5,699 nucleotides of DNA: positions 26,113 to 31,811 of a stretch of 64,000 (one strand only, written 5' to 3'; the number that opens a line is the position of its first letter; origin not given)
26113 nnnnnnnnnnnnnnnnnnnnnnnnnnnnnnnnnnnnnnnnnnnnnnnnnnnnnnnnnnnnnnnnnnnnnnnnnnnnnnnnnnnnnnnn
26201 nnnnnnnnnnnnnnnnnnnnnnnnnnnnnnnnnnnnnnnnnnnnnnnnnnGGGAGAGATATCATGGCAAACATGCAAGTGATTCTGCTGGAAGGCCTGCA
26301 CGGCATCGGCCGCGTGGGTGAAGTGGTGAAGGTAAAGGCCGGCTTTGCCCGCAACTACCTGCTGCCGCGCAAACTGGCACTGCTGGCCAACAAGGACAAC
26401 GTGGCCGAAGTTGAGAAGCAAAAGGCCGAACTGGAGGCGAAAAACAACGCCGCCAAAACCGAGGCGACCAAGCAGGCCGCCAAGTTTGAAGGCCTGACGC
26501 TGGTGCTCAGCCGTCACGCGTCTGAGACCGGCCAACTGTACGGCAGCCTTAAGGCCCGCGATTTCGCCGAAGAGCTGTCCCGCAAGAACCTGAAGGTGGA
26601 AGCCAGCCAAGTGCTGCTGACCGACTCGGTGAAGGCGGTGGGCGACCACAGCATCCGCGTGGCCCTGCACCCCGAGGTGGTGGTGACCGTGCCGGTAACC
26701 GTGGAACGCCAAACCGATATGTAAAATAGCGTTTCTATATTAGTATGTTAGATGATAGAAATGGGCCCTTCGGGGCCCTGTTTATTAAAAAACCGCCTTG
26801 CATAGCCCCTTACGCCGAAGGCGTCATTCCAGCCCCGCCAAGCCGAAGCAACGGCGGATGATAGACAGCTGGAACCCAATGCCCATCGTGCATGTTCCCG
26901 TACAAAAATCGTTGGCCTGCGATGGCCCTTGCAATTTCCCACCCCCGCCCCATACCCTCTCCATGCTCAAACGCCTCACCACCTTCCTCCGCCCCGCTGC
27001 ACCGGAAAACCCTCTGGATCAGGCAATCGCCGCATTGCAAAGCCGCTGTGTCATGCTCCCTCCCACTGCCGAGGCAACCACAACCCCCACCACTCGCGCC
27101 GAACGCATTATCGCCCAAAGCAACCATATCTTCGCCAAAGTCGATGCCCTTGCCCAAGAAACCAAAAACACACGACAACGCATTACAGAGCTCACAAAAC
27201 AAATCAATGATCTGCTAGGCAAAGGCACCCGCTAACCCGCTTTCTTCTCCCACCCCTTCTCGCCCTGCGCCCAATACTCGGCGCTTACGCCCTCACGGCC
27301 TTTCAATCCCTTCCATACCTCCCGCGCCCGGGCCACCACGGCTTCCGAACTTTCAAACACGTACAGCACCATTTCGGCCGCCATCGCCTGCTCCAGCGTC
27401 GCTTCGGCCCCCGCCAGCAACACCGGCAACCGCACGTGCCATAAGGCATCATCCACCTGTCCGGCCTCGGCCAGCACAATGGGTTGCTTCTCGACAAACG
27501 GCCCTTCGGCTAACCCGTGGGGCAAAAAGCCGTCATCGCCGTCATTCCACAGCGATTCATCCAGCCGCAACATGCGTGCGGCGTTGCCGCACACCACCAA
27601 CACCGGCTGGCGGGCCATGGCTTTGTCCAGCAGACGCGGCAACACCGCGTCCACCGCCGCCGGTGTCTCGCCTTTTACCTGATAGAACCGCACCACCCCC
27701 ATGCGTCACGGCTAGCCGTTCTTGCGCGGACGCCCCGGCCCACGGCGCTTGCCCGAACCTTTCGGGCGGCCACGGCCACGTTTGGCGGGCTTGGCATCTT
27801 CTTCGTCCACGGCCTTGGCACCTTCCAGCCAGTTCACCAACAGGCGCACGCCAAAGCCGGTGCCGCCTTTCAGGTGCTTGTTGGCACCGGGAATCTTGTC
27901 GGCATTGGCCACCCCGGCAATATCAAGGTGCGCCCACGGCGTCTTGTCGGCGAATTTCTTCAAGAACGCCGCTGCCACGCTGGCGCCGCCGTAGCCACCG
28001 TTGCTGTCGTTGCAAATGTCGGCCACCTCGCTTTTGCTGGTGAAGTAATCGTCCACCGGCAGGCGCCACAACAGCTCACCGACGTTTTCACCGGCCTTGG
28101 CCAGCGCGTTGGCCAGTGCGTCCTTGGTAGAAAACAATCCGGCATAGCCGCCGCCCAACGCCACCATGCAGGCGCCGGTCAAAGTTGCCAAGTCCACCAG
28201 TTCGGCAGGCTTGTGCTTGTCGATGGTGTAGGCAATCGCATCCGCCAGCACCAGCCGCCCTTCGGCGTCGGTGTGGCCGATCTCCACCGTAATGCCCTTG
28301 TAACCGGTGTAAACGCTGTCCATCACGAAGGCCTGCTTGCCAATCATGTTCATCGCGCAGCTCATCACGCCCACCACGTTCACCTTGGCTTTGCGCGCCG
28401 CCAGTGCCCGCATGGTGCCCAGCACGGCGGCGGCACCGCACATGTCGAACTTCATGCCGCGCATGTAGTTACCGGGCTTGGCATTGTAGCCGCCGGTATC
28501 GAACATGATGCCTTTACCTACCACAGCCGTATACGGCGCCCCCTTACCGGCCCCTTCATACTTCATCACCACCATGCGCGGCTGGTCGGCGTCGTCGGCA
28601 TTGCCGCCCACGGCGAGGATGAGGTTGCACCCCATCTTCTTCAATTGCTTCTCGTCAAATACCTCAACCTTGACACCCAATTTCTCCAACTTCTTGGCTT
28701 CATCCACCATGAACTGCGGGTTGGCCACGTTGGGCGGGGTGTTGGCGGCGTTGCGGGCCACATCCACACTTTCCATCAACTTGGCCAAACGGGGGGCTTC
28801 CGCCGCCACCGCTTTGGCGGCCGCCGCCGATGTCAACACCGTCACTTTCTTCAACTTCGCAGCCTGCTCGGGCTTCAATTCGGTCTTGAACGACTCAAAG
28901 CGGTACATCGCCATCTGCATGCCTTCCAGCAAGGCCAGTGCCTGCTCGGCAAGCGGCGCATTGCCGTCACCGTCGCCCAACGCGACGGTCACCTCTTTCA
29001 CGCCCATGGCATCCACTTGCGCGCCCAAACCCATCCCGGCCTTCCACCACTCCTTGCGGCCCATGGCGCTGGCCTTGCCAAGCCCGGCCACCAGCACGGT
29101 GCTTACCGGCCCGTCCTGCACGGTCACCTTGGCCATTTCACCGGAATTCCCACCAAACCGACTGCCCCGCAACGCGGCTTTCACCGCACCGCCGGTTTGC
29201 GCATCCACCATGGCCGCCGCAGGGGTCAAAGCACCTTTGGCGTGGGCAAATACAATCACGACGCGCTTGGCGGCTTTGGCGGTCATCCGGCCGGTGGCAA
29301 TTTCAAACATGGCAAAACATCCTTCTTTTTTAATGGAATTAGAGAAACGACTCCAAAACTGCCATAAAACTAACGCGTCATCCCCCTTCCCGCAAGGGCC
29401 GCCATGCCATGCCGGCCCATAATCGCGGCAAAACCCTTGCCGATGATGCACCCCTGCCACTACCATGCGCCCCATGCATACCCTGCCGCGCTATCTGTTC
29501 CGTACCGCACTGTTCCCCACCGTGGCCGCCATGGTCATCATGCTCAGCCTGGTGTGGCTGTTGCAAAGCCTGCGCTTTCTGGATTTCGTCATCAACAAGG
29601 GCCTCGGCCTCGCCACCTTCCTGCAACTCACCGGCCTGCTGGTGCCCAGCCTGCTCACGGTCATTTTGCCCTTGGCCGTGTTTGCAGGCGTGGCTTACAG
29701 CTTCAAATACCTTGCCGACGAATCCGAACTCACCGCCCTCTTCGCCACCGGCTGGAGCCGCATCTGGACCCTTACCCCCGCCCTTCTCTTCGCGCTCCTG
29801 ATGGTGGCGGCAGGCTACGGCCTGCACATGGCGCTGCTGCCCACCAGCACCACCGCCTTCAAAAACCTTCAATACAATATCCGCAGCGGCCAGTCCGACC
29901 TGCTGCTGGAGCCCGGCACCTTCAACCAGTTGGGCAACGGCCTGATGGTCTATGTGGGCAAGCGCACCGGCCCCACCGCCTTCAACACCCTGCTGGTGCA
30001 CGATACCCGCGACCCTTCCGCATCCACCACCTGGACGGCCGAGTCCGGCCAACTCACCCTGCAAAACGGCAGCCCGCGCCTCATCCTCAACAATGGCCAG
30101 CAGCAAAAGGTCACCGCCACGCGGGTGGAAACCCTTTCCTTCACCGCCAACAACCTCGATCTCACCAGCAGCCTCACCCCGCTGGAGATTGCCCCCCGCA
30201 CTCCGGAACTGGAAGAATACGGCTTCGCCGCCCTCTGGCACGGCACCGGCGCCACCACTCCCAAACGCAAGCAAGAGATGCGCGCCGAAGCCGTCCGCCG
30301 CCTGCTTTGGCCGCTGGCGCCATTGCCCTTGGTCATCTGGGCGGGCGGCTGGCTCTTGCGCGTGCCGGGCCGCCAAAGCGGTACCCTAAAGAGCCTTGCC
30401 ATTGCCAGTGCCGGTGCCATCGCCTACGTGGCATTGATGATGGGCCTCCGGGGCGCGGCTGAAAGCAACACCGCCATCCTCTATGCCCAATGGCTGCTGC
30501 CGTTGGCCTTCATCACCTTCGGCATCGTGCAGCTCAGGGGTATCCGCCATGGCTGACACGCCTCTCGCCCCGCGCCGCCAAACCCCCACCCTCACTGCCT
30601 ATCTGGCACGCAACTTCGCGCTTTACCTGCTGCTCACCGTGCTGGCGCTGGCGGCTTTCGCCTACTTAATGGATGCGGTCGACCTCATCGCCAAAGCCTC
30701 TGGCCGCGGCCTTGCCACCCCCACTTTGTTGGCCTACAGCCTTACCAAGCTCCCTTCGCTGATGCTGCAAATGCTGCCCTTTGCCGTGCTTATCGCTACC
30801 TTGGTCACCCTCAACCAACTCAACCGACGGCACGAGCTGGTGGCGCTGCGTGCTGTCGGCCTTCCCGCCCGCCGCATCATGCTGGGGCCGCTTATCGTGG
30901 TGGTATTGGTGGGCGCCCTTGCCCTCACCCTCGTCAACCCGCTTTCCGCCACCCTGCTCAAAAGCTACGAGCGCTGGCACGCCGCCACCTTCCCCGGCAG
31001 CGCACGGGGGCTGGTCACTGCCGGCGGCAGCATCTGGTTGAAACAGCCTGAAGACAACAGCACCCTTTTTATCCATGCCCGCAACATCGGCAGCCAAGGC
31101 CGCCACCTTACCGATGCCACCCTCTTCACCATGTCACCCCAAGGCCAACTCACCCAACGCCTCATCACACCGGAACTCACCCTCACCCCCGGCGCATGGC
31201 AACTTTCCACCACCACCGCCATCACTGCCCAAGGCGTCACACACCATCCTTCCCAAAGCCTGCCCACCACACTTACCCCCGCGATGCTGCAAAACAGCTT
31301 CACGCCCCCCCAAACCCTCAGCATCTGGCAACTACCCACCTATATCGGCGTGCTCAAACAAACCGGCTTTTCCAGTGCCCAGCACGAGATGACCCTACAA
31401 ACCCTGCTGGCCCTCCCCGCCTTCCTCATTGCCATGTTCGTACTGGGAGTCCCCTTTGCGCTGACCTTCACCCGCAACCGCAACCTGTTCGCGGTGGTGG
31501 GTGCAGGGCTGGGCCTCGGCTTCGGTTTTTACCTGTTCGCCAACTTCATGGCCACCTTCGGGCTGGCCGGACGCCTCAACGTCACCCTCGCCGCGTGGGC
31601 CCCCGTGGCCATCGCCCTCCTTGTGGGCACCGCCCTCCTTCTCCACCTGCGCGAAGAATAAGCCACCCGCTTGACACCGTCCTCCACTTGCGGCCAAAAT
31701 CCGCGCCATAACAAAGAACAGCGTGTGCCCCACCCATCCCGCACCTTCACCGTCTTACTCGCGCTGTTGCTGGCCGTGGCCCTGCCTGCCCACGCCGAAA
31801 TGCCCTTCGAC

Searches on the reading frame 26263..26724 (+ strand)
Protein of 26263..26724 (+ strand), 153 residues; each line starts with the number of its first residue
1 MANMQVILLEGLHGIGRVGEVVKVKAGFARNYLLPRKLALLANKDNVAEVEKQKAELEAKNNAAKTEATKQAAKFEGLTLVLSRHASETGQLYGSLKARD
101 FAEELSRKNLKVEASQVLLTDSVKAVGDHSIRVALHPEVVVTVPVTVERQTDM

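Call 26: search_protein_families(library=pfam, proteins=[window:26263-26724:+], max_evalue=0.001)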
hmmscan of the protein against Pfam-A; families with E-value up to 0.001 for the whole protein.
window:26263-26724:+ (153 aa): 2 families
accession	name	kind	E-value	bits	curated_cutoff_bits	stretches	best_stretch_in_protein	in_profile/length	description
PF01281.25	Ribosomal_L9_N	-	4.4e-20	71.4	20.7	1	4-49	1-46/47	Ribosomal protein L9, N-terminal domain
PF03948.19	Ribosomal_L9_C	-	3.1e-19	69.6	23.2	1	67-148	2-85/86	Ribosomal protein L9, C-terminal domain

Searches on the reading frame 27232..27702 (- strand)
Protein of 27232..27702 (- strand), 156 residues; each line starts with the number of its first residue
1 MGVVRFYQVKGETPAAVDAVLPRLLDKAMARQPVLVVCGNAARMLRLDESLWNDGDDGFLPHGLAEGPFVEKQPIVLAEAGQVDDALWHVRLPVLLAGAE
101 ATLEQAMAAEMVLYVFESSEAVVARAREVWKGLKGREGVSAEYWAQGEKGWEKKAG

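Call 26: search_protein_families(library=pfam, proteins=[window:27232-27702:-], max_evalue=0.001)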
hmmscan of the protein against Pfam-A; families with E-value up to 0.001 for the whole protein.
window:27232-27702:- (156 aa): 1 family
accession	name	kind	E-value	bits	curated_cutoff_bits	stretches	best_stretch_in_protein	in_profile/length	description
PF04364.18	DNA_pol3_chi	-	6.2e-22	78.7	25.4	1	1-136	1-130/135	DNA polymerase III chi subunit, HolC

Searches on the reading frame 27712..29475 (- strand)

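Call 26: search_protein_families(library=pfam, proteins=[window:27712-29475:-], max_evalue=0.001)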
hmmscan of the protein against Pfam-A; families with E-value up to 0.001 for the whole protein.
window:27712-29475:- (587 aa): 2 families
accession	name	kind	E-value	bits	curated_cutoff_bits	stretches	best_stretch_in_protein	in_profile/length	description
PF00883.26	Peptidase_M17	-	1.9e-107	359.6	25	1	239-547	2-310/310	Cytosol aminopeptidase family, catalytic domain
PF02789.23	Peptidase_M17_N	-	2.6e-18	66.6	23.4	1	74-199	1-128/129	Cytosol aminopeptidase family, N-terminal domain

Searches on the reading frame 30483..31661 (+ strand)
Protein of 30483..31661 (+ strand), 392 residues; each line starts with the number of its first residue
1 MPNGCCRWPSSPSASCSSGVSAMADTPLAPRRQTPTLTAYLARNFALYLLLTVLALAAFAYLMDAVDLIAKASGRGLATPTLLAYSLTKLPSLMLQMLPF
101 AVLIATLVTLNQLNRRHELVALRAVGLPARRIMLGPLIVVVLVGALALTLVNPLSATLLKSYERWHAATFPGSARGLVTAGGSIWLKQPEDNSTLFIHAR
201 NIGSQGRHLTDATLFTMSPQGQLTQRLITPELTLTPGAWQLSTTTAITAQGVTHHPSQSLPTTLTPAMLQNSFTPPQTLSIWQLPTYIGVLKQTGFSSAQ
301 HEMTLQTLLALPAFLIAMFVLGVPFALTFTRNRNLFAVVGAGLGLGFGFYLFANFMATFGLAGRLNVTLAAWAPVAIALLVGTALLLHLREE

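Call 26: search_protein_families(library=pfam, proteins=[window:30483-31661:+], max_evalue=0.001)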
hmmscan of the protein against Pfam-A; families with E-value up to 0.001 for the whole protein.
window:30483-31661:+ (392 aa): 2 families
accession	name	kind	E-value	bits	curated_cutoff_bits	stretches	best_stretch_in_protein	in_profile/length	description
PF03739.19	LptF_LptG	-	1.1e-55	189.6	27.9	1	40-387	2-352/353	Lipopolysaccharide export system permease LptF/LptG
PF02687.27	FtsX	-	0.00034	21.1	25.5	1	101-162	12-73/120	FtsX-like permease C-terminal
